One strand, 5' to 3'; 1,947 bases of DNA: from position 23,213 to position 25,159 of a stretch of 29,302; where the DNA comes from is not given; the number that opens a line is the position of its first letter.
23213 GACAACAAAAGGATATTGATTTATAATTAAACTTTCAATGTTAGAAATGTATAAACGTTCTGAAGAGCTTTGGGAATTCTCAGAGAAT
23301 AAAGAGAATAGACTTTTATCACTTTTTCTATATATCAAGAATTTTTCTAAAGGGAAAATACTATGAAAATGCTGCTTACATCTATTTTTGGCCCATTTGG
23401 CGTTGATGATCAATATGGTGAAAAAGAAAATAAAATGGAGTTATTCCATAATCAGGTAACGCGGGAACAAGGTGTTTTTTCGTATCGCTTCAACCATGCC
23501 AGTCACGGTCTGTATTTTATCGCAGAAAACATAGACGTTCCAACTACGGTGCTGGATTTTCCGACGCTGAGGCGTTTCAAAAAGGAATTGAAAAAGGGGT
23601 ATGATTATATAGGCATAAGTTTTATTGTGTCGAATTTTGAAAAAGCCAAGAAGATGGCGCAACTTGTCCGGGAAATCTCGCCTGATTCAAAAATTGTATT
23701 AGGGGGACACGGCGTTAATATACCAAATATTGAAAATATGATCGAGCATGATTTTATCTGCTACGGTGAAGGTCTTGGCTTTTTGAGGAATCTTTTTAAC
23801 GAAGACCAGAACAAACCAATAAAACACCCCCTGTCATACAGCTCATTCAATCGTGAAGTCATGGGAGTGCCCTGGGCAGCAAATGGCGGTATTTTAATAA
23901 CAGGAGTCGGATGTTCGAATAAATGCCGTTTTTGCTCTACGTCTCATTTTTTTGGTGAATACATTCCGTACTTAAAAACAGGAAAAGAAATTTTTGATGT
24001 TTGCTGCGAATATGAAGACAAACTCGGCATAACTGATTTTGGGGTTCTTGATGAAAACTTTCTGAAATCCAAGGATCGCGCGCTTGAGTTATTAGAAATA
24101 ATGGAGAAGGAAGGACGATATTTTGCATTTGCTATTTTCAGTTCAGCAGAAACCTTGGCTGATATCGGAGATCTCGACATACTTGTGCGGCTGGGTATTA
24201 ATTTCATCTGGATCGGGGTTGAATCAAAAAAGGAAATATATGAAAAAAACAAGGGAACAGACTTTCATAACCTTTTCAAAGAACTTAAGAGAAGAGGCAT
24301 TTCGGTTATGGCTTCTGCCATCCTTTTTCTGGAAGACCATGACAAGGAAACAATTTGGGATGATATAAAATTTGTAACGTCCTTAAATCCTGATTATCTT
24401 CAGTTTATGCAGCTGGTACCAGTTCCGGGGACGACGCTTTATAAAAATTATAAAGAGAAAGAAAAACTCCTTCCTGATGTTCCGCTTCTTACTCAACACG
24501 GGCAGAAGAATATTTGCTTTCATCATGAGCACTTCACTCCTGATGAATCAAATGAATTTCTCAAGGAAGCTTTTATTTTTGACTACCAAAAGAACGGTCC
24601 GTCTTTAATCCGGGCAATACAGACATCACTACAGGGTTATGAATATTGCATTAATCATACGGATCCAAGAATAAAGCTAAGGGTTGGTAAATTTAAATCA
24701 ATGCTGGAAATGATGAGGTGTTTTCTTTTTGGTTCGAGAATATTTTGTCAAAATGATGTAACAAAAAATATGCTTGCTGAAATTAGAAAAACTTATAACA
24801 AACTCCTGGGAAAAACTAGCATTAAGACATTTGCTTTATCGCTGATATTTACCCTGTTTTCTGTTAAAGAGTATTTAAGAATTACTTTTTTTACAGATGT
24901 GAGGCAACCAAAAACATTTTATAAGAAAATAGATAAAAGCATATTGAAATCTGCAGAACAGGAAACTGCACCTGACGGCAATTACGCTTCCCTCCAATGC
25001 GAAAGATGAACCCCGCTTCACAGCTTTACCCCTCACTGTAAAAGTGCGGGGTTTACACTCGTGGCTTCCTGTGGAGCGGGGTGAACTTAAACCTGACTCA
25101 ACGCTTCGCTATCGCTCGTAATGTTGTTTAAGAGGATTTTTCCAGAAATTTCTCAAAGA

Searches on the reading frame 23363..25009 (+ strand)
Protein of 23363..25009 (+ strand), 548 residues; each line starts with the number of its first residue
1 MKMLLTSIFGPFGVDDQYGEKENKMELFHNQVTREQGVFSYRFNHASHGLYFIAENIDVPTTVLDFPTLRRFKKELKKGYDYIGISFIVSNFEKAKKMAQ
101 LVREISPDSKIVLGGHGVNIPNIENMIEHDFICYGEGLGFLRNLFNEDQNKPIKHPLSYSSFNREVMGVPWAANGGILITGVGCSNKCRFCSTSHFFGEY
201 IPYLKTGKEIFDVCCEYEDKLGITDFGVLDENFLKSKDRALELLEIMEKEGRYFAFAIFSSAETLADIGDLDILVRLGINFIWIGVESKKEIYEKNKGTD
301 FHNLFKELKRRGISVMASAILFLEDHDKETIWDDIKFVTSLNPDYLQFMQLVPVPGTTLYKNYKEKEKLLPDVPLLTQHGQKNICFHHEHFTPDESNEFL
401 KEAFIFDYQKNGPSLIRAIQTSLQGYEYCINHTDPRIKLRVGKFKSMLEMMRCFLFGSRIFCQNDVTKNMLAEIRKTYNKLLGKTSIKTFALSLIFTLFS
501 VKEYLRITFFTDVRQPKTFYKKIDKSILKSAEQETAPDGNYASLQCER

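Call 3: search_protein_families(library=pfam, proteins=[window:23363-25009:+], max_evalue=0.01)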
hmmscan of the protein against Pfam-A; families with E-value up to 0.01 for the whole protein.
window:23363-25009:+ (548 aa): 2 families
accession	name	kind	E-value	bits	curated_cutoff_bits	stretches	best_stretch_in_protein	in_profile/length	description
PF04055.27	Radical_SAM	-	1.1e-09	39.1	29.5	1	179-338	2-166/166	Radical SAM superfamily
PF02310.24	B12-binding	-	9.7e-07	29.1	32.1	1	78-138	50-114/121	B12 binding domain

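Call 4: search_protein_families(library=ncbifam, proteins=[window:23363-25009:+], max_evalue=0.01)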
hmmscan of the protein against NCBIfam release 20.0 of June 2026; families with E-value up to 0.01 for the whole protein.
window:23363-25009:+ (548 aa): 10 families
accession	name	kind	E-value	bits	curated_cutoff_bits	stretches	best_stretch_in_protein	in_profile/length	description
TIGR03471.1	HpnJ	equivalog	1.1e-13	51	577.6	1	178-380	200-405/472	hopanoid biosynthesis associated radical SAM protein HpnJ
TIGR02026.1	BchE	equivalog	1.5e-10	40.5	481.35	1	181-369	200-393/497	magnesium-protoporphyrin IX monomethyl ester anaerobic oxidative cyclase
TIGR04479.1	bcpD_PhpK_rSAM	subfamily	4.3e-10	38.6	600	1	148-348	219-416/504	PhpK family radical SAM P-methyltransferase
TIGR04072.2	rSAM_ladder_B12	equivalog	8.4e-09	34.6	360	1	92-376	83-385/443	lipid biosynthesis B12-binding/radical SAM protein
NF038361.1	rSAM_Sden_1168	equivalog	3.9e-08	32.3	575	1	178-361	285-471/560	Sden_1168 family B12-binding radical SAM P-methyltransferase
NF050148.1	rSAM_ApyD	equivalog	5.1e-06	25.2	750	1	180-365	204-395/645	RiPP biosynthesis radical SAM protein ApyD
TIGR03910.1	pyrrolys_PylB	equivalog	7.4e-05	21.8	348.2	1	184-365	66-252/347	methylornithine synthase PylB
NF053742.1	LipS1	equivalog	0.00011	21.9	230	0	290-363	121-195/268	LipS1 family lipoyl synthase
TIGR01212.1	TIGR01212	equivalog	0.00015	21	180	1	272-367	138-231/302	tRNA modification radical SAM protein MnmL/YtqA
TIGR04367.1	HpnR_B12_rSAM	equivalog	0.0071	14.9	650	0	183-362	194-372/490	hopanoid C-3 methylase HpnR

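Call 12: find_homologous_proteins(query=window:23363-25006:+, max_evalue=0.00001)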
Query window:23363-25006:+ (548 aa): 1729 proteins with E <= 0.00001 among 8000 candidates; the best 120 are listed.
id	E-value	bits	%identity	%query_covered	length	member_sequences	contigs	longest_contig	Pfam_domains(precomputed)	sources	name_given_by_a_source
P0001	0.0e+0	1267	100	100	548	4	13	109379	PF04055.28,PF02310.25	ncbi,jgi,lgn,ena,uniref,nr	ncbi:MAG: radical SAM protein [Candidatus Schekmanbacteria bacterium RIFCSPHIGHO2_02_FULL_38_11]|uni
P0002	0.0e+0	1090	86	98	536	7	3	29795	PF04055.28,PF02310.25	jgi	jgi:radical SAM superfamily enzyme YgiQ (UPF0313 family)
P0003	2.0e-284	962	75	97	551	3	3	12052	PF04055.28,PF02310.25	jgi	-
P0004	2.4e-281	952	76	96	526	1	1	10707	PF04055.28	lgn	-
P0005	5.3e-278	941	73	98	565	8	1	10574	PF04055.28,PF02310.25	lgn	-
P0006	9.5e-274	927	73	95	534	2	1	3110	PF04055.28,PF02310.25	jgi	jgi:radical SAM superfamily enzyme YgiQ (UPF0313 family)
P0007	1.1e-273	927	73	95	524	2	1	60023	PF04055.28,PF02310.25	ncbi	ncbi:B12-binding domain-containing radical SAM protein [Planctomycetota bacterium]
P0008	4.7e-272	922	72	96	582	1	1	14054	PF04055.28,PF02310.25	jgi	-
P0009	1.1e-270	917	72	96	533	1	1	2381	PF04055.28,PF02310.25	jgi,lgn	jgi:radical SAM superfamily enzyme YgiQ (UPF0313 family)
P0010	6.0e-266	901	71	96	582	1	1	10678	PF04055.28,PF02310.25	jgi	jgi:radical SAM superfamily enzyme YgiQ (UPF0313 family)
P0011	1.4e-262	890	71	95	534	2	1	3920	PF04055.28,PF02310.25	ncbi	-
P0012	1.2e-260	884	72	92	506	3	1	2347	PF04055.28,PF02310.25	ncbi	-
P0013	9.7e-257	871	69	96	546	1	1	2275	PF04055.28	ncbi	ncbi:MAG TPA: radical SAM protein, partial [Candidatus Paceibacterota bacterium]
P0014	2.9e-255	866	69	96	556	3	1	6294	PF04055.28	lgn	-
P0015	1.4e-248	844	68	96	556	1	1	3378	PF04055.28,PF02310.25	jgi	jgi:radical SAM superfamily enzyme YgiQ (UPF0313 family)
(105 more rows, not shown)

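Call 13: find_encoding_contigs(protein=P0001, flank=10000, max_places=4)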
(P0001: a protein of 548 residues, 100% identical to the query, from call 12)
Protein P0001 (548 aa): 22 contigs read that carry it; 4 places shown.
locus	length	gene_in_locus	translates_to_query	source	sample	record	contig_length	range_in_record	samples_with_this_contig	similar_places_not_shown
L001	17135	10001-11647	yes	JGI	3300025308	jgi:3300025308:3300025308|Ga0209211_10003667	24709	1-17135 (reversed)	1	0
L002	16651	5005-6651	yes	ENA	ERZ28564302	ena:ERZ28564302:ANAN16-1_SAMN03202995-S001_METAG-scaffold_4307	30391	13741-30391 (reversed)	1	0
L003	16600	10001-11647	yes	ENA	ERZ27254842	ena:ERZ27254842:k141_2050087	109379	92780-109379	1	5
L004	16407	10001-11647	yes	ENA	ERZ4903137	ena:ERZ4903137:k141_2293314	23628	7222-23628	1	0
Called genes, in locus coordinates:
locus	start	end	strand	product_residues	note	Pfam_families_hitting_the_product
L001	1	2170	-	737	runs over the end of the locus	PF19312:NtrY_N (weak), PF00672:HAMP, PF00989:PAS, PF13426:PAS_9, PF00512:HisKA, PF02518:HATPase_c, PF14501:HATPase_c_5 (weak)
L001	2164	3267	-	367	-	PF14520:HHH_5 (faint), PF02481:DNA_processg_A, PF17782:WHD_DprA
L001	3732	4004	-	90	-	PF13248:Zn_ribbon_3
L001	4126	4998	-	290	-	PF01145:Band_7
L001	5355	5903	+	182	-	PF01209:Ubie_methyltran, PF01135:PCMT, PF02353:CMAS (weak), PF13489:Methyltransf_23, PF13847:Methyltransf_31, PF08241:Methyltransf_11, PF08242:Methyltransf_12, PF13649:Methyltransf_25, +3 more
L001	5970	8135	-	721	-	PF02589:LUD_dom, PF14691:Fer4_20 (faint), PF13187:Fer4_9 (faint), PF13237:Fer4_10, PF13183:Fer4_8, PF13484:Fer4_16 (weak), PF13534:Fer4_17, PF02754:CCG, +2 more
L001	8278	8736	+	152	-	-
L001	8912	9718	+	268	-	PF01261:AP_endonuc_2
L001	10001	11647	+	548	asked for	PF02310:B12-binding (weak), PF04055:Radical_SAM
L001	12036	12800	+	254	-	PF20148:DUF6531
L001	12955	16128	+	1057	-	PF05593:RHS_repeat, PF25023:TEN_YD-shell, PF05593:RHS_repeat, PF25023:TEN_YD-shell (weak), PF05593:RHS_repeat (weak), PF25023:TEN_YD-shell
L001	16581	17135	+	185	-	?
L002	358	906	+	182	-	PF01209:Ubie_methyltran, PF01135:PCMT, PF02353:CMAS (weak), PF13489:Methyltransf_23, PF13847:Methyltransf_31, PF08241:Methyltransf_11, PF08242:Methyltransf_12, PF13649:Methyltransf_25, +3 more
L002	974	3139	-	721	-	PF02589:LUD_dom, PF14691:Fer4_20 (faint), PF13187:Fer4_9 (faint), PF13237:Fer4_10, PF13183:Fer4_8, PF13484:Fer4_16 (weak), PF13534:Fer4_17, PF02754:CCG, +2 more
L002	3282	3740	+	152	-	-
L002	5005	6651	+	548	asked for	PF02310:B12-binding (weak), PF04055:Radical_SAM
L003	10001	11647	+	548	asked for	PF02310:B12-binding (weak), PF04055:Radical_SAM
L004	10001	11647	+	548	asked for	PF02310:B12-binding (weak), PF04055:Radical_SAM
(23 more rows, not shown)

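Call 14: find_encoding_contigs(protein=P0007, flank=10000, max_places=2)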
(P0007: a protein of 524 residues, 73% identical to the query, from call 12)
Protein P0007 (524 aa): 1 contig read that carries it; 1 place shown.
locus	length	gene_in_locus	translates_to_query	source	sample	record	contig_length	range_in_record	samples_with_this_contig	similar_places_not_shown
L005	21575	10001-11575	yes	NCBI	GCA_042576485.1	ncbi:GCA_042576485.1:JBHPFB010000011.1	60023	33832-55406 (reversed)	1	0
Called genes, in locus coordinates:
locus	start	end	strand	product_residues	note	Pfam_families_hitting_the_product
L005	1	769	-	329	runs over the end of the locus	PF01207:Dus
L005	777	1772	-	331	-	PF00902:TatC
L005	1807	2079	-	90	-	PF02416:TatA_B_E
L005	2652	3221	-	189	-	PF00383:dCMP_cyt_deam_1, PF14437:MafB19-deam (weak)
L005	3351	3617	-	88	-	-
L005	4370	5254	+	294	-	PF00696:AA_kinase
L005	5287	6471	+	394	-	PF00202:Aminotran_3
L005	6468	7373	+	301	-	PF02729:OTCace_N, PF00185:OTCace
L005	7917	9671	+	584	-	PF13385:Laminin_G_3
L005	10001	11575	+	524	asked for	PF02310:B12-binding (weak), PF04055:Radical_SAM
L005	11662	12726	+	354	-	PF00149:Metallophos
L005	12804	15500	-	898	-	PF00069:Pkinase, PF07714:PK_Tyr_Ser-Thr, PF14531:Kinase-like (weak), PF01636:APH (faint), PF13424:TPR_12 (faint), PF10952:DUF2753 (faint), PF13174:TPR_6 (faint)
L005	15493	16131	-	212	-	PF07638:Sigma70_ECF (weak), PF04542:Sigma70_r2 (weak), PF08281:Sigma70_r4_2, PF04545:Sigma70_r4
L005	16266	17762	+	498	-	PF05935:Arylsulfotrans, PF14269:Arylsulfotran_2 (weak)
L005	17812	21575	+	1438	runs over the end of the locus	PF05935:Arylsulfotrans, PF07603:Lcl_C, PF03781:FGE-sulfatase, PF08450:SGL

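Call 16: find_related_loci(query=A1, collection=genome_contigs, flank=10000)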
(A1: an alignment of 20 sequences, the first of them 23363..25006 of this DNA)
Query A1 (548 aa) in genome_contigs; peptide patterns used: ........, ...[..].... (x = any residue, [..] = any of these).
356 stretches matched a pattern; 323 encode a relative of the query (tblastn E <= 1e-3); the best 80 are kept; 79 distinct loci.
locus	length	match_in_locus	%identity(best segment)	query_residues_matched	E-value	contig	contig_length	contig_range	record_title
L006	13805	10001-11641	84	1-544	0e+0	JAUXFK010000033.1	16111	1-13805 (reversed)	MAG: Deltaproteobacteria bacterium isolate CSMAG_2901 CSMAG_2901_k117_6913587_length_16111_cov_11.9931, whole genome sho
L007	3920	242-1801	71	1-520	0e+0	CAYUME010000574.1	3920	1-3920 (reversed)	MAG TPA_asm: uncultured Planctomycetia bacterium isolate SRP319275_co4_33 genome assembly, contig: NODE_22609_length_392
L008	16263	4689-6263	67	1-525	0e+0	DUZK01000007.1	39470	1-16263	MAG TPA_asm: Deltaproteobacteria bacterium isolate MAG_15370_dsfb_81 Ga0180009_10000843, whole genome shotgun sequence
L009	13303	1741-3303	68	1-521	0e+0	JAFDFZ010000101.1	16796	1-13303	MAG: Deltaproteobacteria bacterium isolate Meg22_1012_Bin_121 Meg22_1012_Bin_121_scaffold_13445, whole genome shotgun se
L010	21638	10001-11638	65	1-544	0e+0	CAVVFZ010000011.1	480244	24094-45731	MAG: uncultured delta proteobacterium isolate MFD01721.bin.1.133 genome assembly, contig: contig_22516, whole genome sho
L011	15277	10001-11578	66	1-526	0e+0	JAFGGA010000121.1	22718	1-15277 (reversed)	MAG: Deltaproteobacteria bacterium isolate Zod_Metabat.1361 k87_7261244, whole genome shotgun sequence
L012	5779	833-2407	66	1-525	0e+0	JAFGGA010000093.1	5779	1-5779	MAG: Deltaproteobacteria bacterium isolate Zod_Metabat.1361 k87_5653194, whole genome shotgun sequence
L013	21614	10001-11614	64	1-538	0e+0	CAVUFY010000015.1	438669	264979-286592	MAG: uncultured delta proteobacterium isolate MFD02416.bin.2.150 genome assembly, contig: contig_69522, whole genome sho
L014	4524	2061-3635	66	1-525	0e+0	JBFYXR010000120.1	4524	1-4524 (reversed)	MAG: Desulfobacteraceae bacterium isolate PPR_0386 k121_4753181, whole genome shotgun sequence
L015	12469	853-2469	63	1-539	0e+0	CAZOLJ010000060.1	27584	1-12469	MAG TPA_asm: uncultured Desulfobacteraceae bacterium isolate binchicken_co340_80 genome assembly, contig: NODE_852_lengt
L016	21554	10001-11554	68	1-518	0e+0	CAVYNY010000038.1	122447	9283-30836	MAG: uncultured delta proteobacterium isolate MFD05684.bin.2.75 genome assembly, contig: contig_9293, whole genome shotg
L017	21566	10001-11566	67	1-522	0e+0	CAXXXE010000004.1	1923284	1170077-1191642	MAG: Desulfatiglandales bacterium isolate d5234fa8-f814-4557-af24-a28d4dae9633 genome assembly, contig: contig_4, whole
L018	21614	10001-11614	63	1-538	0e+0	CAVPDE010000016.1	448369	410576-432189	MAG: uncultured delta proteobacterium isolate MFD00032.bin.1.156 genome assembly, contig: contig_37200, whole genome sho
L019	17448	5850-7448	65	1-533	0e+0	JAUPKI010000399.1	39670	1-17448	MAG: Thermodesulfobacteriota bacterium isolate erpe_2018_pw_0hr_WHONDRS-PP48-000085_B_bin.1 scaffold_1848499, whole geno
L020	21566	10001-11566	66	1-522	0e+0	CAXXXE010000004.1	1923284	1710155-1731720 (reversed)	MAG: Desulfatiglandales bacterium isolate d5234fa8-f814-4557-af24-a28d4dae9633 genome assembly, contig: contig_4, whole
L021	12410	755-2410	64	1-545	0e+0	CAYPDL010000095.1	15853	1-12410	MAG TPA_asm: uncultured Desulfobacteraceae bacterium isolate SRP178699_co1_442 genome assembly, contig: NODE_4721_length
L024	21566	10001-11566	66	1-522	0e+0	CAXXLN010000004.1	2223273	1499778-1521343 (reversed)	MAG: Desulfatiglandales bacterium isolate 53c9cee3-5eb1-4031-9065-1ba860722897 genome assembly, contig: contig_4, whole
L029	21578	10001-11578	66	1-526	0e+0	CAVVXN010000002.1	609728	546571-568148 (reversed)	MAG: uncultured Planctomycetota bacterium isolate MFD05442.bin.2.37 genome assembly, contig: contig_1793, whole genome s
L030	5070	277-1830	65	1-518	0e+0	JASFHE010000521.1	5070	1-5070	MAG: Desulfobacteraceae bacterium isolate D0608M12metaG_Bin_560 D0608M12metaG_FD_scaffold_1849_c1, whole genome shotgun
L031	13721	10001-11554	64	1-518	0e+0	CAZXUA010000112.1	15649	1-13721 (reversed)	MAG TPA_asm: uncultured Desulfatiglans sp. isolate binchicken_co43_301 genome assembly, contig: NODE_6741_length_15649_c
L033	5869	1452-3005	63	1-518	0e+0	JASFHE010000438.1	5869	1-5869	MAG: Desulfobacteraceae bacterium isolate D0608M12metaG_Bin_560 D0608M12metaG_FD_scaffold_1382_c1, whole genome shotgun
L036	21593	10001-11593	64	1-538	0e+0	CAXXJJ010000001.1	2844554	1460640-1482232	MAG: Desulfatiglandales bacterium isolate ad7cffaf-6c2b-4e6c-8426-e31439b40ff1 genome assembly, contig: contig_1, whole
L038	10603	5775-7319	61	1-516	0e+0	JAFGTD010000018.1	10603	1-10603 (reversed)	MAG: Acidobacteria bacterium isolate Zod_Metabat.95 k87_1052915, whole genome shotgun sequence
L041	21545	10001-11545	59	1-516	0e+0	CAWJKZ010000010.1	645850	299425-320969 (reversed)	MAG: uncultured Acidobacteriota bacterium isolate MFD05942.bin.2.47 genome assembly, contig: contig_16878, whole genome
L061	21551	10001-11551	52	1-517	0e+0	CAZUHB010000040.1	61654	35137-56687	MAG TPA_asm: uncultured Phycisphaerales bacterium isolate binchicken_co97_479 genome assembly, contig: NODE_1809_length_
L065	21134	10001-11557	51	1-518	2e-179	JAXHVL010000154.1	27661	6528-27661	MAG: Thermodesulfobacteriota bacterium isolate MAG76_tar_biofilm MAG76_154, whole genome shotgun sequence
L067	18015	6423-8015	51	1-528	1e-179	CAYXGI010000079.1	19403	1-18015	MAG TPA_asm: uncultured Phycisphaerales bacterium isolate binchicken_co147_286 genome assembly, contig: NODE_9288_length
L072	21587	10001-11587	50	1-529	3e-177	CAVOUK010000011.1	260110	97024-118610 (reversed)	MAG: Thermodesulfovibrionia bacterium isolate MFD10007.bin.2.208 genome assembly, contig: contig_6253, whole genome shot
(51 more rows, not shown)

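Call 22: search_protein_families(library=pfam, proteins=[L013:11971-12942:+, L013:12939-13691:+, L013:13492-17925:+, L006:11918-13561:+, L006:5295-6206:-, L036:13158-13832:-, L033:3185-3481:-], max_evalue=0.001)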
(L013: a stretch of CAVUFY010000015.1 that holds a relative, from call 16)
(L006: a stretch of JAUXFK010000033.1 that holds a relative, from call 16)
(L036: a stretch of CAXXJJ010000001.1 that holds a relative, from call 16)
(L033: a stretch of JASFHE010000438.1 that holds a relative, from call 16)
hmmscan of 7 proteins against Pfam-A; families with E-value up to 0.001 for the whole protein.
L013:11971-12942:+ (323 aa): 2 families
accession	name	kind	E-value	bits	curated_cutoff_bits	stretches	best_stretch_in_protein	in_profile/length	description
PF02518.31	HATPase_c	-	5.2e-21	75.6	26.4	1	209-315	7-109/111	Histidine kinase-, DNA gyrase B-, and HSP90-like ATPase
PF00512.31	HisKA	-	2.8e-13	50.2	26.9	1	93-157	2-65/66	His Kinase A (phospho-acceptor) domain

L013:12939-13691:+ (250 aa): 2 families
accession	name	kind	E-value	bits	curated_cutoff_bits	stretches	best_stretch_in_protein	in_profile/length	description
PF00072.30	Response_reg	-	5e-30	104.4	30.2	1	13-122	1-110/111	Response regulator receiver domain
PF00486.34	Trans_reg_C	-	8e-17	61.5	26.2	1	172-245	4-77/77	Transcriptional regulatory protein, C terminal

L013:13492-17925:+ (1477 aa): 3 families
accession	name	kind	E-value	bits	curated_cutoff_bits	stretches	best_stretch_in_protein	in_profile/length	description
PF01869.26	BcrAD_BadFG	-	3.7e-65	220.6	31.5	2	399-650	1-269/271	BadF/BadG/BcrA/BcrD ATPase family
PF09989.15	DUF2229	-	1.2e-40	139.9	29.4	1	744-959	1-218/218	CoA enzyme activase uncharacterised domain (DUF2229)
PF02782.22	FGGY_C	-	2.9e-07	30.9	27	0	253-318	128-193/198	FGGY family of carbohydrate kinases, C-terminal domain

L006:11918-13561:+ (547 aa): 4 families
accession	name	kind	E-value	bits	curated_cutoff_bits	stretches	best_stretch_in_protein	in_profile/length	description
PF00270.35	DEAD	-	5.3e-48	163.3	26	1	47-213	1-166/167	DEAD/DEAH box helicase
PF00271.37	Helicase_C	-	9.4e-37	126.1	23.5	1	248-357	1-110/110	Helicase conserved C-terminal domain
PF03880.21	DbpA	-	4e-14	52.9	25.6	1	474-534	1-61/72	DbpA RNA binding domain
PF04851.21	ResIII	-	3.7e-11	43.6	22.5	1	53-207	20-162/164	Type III restriction enzyme, res subunit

L006:5295-6206:- (303 aa): 3 families
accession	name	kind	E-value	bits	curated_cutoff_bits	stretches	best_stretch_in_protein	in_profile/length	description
PF00005.33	ABC_tran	-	5e-33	115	25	1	21-164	2-137/137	ABC transporter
PF13304.12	AAA_21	-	8.7e-10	39.6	27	1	120-193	222-298/304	AAA domain, putative AbiEii toxin, Type IV TA system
PF02463.25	SMC_N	-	0.00013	21.9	40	1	34-194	28-201/220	RecF/RecN/SMC N terminal domain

L036:13158-13832:- (224 aa): 5 families
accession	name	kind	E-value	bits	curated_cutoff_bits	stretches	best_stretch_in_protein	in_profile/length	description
PF10294.15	Methyltransf_16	-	2.9e-10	40.6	21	1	50-171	19-156/174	Lysine methyltransferase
PF13649.12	Methyltransf_25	-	7e-06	27.1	27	1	73-145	1-74/97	Methyltransferase domain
PF08242.18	Methyltransf_12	-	0.00015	22.9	30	1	74-145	1-75/98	Methyltransferase domain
PF13489.12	Methyltransf_23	-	0.00043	20.5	27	1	70-173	23-119/164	Methyltransferase domain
PF13847.12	Methyltransf_31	-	0.00058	20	27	1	70-155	4-91/145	Methyltransferase domain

L033:3185-3481:- (98 aa): 1 family
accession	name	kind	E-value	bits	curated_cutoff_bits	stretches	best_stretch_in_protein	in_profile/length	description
PF00076.28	RRM_1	-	3.3e-23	81.8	20.7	1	3-72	1-69/70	RNA recognition motif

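Call 23: search_solved_structures(query=A1, max_evalue=0.01, show_alignments=2)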
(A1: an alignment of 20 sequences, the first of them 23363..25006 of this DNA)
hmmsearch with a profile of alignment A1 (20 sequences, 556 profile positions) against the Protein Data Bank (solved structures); distinct sequences matched with E-value up to 0.01: 0.

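Call 26: search_solved_structures(query=window:23363-25006:+, max_evalue=10)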
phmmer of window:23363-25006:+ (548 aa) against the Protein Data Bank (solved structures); distinct sequences matched with E-value up to 10: 2.
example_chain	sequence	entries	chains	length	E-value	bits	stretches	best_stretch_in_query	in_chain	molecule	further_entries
3l51_A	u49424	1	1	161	0.23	13.2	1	53-104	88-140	Structural maintenance of chromosomes protein 2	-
6ykm_A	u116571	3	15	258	0.58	11.9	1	100-157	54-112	Chemotaxis protein MotA, putative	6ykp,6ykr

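Call 39: predict_structure(alignment_id=A1)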
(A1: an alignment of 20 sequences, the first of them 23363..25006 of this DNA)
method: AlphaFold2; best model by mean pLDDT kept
length: 548 residues; sequences in the alignment: 20
mean_pLDDT: 61.0   pTM: 0.60
mean pLDDT of the five models: 61.0, 58.3, 57.5, 56.8, 52.2
residues with pLDDT >= 90: 61; 70-90: 175; 50-70: 92; < 50: 220
segments of 3 or more residues with pLDDT < 50: 10-59, 113-147, 149-201, 288-293, 350-364, 367-388, 511-548
pLDDT, mean of each block of 10 residues (from residue 1): 59 34 38 33 36 40 63 82 58 66 76 40 28 33 46 36 37 42 34 38 68 77 65 70 91 81 77 90 66 58 92 84 66 84 76 37 47 33 35 61 82 88 95 91 87 83 83 93 87 87 70 32 38 31 27
secondary structure, 60 per line:
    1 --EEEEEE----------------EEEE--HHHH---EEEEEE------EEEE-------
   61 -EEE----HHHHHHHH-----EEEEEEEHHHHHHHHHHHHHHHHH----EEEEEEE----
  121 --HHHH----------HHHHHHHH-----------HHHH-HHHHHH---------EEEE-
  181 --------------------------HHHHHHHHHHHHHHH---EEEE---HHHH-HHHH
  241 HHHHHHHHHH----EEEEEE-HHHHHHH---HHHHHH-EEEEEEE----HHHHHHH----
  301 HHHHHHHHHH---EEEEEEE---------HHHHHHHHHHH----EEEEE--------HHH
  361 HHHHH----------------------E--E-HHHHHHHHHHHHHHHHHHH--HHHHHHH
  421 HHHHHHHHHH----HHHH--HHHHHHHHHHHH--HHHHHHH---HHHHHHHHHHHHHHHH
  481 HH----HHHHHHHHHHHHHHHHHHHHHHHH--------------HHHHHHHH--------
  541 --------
elements in order: E3-8 E25-28 H31-34 E38-43 E50-53 E62-64 H69-76 E82-88 H89-105 E110-116 H123-126 H137-144 H156-159 H161-166 E176-179 H207-221 E225-228 H232-235 H237-250 E255-260 H262-268 H272-277 E279-285 H290-296 H301-310 E314-320 H330-340 E345-349 H358-365 H393-411 H414-430 H435-438 H441-452 H455-461 H465-482 H487-510 H525-532
